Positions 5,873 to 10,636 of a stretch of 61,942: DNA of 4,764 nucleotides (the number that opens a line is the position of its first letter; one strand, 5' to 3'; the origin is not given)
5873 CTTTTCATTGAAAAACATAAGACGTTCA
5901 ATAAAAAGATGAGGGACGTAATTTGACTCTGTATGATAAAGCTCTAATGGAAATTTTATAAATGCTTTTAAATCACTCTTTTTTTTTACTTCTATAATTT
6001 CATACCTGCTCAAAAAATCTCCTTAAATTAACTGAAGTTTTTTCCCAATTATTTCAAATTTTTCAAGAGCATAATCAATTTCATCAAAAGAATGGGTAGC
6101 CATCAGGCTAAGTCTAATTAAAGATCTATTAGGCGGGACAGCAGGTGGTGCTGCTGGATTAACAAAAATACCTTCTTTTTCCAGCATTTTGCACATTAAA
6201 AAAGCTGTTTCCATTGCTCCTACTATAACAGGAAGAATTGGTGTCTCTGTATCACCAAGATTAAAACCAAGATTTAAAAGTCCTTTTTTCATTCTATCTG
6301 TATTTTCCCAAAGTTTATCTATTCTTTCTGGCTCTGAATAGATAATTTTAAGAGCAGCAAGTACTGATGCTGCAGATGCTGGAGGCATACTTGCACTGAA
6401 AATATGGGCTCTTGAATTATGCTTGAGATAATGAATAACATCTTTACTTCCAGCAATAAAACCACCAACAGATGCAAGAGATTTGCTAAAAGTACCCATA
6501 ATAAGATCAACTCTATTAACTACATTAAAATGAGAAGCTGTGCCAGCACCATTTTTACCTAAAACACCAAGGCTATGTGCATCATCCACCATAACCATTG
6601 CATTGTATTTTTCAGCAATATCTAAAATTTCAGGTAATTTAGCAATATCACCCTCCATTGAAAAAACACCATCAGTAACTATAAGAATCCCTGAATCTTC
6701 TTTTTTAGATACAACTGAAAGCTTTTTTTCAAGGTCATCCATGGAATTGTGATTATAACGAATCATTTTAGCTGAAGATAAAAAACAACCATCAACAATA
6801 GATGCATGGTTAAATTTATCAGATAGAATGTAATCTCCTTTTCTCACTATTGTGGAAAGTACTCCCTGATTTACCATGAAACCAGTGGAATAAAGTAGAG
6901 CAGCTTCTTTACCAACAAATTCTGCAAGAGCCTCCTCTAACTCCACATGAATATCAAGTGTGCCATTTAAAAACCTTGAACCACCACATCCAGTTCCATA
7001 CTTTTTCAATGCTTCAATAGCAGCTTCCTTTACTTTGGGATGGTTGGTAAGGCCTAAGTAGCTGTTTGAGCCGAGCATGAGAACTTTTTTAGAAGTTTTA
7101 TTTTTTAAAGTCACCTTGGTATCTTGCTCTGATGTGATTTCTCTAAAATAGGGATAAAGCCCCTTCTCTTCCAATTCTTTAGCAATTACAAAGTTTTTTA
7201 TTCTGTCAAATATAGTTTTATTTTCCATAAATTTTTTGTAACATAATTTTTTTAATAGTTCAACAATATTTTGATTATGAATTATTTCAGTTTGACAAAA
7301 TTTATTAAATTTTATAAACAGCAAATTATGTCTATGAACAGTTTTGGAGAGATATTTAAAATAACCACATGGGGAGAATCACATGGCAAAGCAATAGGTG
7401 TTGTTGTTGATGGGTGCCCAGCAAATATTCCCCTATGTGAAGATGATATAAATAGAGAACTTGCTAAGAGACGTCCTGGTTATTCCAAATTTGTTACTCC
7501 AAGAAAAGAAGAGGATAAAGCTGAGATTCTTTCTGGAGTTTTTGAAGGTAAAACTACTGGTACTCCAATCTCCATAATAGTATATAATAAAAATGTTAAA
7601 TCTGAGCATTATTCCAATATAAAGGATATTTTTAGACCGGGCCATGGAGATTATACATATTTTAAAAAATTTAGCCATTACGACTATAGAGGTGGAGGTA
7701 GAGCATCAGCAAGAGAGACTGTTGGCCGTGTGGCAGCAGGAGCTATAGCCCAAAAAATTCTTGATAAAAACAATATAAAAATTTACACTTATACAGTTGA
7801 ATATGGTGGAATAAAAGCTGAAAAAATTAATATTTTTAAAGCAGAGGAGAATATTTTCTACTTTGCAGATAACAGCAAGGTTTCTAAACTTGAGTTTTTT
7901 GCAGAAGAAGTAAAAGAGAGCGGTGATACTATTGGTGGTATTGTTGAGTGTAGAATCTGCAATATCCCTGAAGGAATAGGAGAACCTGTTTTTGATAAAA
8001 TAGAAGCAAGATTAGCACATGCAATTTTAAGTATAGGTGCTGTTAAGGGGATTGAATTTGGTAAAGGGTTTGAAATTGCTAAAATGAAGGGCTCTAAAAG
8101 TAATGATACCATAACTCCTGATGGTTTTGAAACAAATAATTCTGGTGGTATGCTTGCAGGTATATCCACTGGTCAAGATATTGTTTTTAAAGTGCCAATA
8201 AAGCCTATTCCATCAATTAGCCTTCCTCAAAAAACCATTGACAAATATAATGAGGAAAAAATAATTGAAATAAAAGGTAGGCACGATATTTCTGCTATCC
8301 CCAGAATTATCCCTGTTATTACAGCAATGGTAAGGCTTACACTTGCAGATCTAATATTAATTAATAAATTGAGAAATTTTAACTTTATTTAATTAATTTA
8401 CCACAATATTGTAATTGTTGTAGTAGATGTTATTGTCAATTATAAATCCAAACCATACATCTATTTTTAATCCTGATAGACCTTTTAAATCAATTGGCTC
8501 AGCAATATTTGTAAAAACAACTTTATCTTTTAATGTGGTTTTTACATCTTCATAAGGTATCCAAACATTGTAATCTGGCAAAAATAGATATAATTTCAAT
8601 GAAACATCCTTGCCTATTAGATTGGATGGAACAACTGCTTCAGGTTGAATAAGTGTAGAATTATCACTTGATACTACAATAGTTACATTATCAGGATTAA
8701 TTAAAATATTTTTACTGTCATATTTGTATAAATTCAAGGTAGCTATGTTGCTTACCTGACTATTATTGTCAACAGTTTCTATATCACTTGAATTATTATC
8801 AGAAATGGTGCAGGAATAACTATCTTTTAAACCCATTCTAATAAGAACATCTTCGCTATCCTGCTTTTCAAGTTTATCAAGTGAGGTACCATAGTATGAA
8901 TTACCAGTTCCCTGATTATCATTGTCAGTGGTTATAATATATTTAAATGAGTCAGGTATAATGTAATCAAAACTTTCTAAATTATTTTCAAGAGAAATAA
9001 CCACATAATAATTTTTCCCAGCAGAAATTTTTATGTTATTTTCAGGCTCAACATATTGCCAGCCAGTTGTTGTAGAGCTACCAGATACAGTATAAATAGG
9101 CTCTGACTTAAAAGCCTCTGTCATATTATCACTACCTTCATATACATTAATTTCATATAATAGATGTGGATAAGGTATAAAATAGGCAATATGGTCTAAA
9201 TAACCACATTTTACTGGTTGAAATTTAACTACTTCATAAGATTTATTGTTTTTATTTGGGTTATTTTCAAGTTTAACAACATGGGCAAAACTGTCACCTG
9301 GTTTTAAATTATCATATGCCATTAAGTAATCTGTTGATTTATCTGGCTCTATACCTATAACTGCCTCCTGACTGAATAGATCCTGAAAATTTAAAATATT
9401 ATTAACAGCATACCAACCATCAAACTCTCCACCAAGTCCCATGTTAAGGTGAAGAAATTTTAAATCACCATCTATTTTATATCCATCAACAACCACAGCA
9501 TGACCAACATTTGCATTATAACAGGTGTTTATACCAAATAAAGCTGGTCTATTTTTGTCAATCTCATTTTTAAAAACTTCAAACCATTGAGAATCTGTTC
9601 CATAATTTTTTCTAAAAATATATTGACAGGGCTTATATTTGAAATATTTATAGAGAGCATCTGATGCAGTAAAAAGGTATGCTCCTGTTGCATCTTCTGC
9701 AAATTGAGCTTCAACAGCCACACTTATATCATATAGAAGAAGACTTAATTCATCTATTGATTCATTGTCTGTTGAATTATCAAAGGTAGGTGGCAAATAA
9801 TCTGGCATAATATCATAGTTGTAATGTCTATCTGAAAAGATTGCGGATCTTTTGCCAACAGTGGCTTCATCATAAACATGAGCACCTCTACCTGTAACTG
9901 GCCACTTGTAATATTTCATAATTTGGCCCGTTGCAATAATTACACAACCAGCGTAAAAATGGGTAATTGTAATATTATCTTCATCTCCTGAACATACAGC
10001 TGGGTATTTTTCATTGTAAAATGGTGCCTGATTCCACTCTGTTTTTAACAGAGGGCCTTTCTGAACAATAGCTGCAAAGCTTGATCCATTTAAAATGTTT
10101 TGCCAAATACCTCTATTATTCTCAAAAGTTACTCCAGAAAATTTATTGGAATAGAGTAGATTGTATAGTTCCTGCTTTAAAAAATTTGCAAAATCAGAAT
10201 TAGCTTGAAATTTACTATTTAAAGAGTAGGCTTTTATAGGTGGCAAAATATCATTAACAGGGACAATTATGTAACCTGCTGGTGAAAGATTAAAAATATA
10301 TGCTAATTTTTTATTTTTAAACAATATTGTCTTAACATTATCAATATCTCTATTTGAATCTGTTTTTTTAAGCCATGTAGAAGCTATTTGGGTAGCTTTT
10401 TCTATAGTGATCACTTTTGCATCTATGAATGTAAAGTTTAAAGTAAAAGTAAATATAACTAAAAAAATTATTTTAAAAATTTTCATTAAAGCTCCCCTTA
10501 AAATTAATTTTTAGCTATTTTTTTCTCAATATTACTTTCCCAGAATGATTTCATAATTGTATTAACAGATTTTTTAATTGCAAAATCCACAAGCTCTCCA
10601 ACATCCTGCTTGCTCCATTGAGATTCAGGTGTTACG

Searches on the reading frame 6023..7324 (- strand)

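Call 49: search_protein_families(library=pfam, proteins=[window:6023-7324:-], max_evalue=1e-8)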
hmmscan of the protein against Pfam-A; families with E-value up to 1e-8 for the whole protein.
window:6023-7324:- (433 aa): 2 families
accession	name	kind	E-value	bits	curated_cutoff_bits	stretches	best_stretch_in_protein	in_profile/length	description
PF00155.27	Aminotran_1_2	-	2.4e-62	211.7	19.7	1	80-422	2-360/361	Aminotransferase class I and II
PF01212.27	Beta_elim_lyase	-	2.1e-09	37.5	27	1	128-303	36-222/288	Beta-eliminating lyase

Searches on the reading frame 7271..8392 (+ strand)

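Call 49: search_protein_families(library=pfam, proteins=[window:7271-8392:+], max_evalue=1e-8)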
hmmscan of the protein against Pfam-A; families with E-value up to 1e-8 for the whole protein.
window:7271-8392:+ (373 aa): 1 family
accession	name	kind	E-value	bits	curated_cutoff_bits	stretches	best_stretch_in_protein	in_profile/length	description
PF01264.26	Chorismate_synt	-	9e-133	442.4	27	1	29-363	1-327/327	Chorismate synthase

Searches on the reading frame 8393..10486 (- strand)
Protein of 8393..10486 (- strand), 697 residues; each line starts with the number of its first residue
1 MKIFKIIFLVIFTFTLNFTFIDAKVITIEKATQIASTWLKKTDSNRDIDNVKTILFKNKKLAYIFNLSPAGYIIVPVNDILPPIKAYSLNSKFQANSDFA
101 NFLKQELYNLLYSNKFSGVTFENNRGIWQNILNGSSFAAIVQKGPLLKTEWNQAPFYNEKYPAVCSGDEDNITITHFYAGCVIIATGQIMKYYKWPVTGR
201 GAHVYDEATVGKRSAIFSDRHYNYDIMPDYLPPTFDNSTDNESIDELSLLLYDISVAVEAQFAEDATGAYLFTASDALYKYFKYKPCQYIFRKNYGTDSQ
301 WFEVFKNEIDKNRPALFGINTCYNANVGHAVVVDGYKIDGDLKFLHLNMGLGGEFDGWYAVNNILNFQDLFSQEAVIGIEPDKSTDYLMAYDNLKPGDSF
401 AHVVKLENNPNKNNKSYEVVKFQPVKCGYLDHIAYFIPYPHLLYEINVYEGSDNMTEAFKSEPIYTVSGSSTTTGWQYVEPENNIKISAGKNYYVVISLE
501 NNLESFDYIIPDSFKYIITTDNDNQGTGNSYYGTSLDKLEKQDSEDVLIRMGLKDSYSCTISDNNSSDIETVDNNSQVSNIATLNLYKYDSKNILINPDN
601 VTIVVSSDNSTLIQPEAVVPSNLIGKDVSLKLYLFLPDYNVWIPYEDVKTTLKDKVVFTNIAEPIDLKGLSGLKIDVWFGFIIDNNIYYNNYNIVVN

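Call 49: search_protein_families(library=pfam, proteins=[window:8393-10486:-], max_evalue=1e-8)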
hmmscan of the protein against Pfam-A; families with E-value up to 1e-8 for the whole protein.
window:8393-10486:- (697 aa): 1 family
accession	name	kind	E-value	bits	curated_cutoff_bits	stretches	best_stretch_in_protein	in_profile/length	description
PF01640.23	Peptidase_C10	-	1.5e-42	146.5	26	1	151-359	1-194/194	Peptidase C10 family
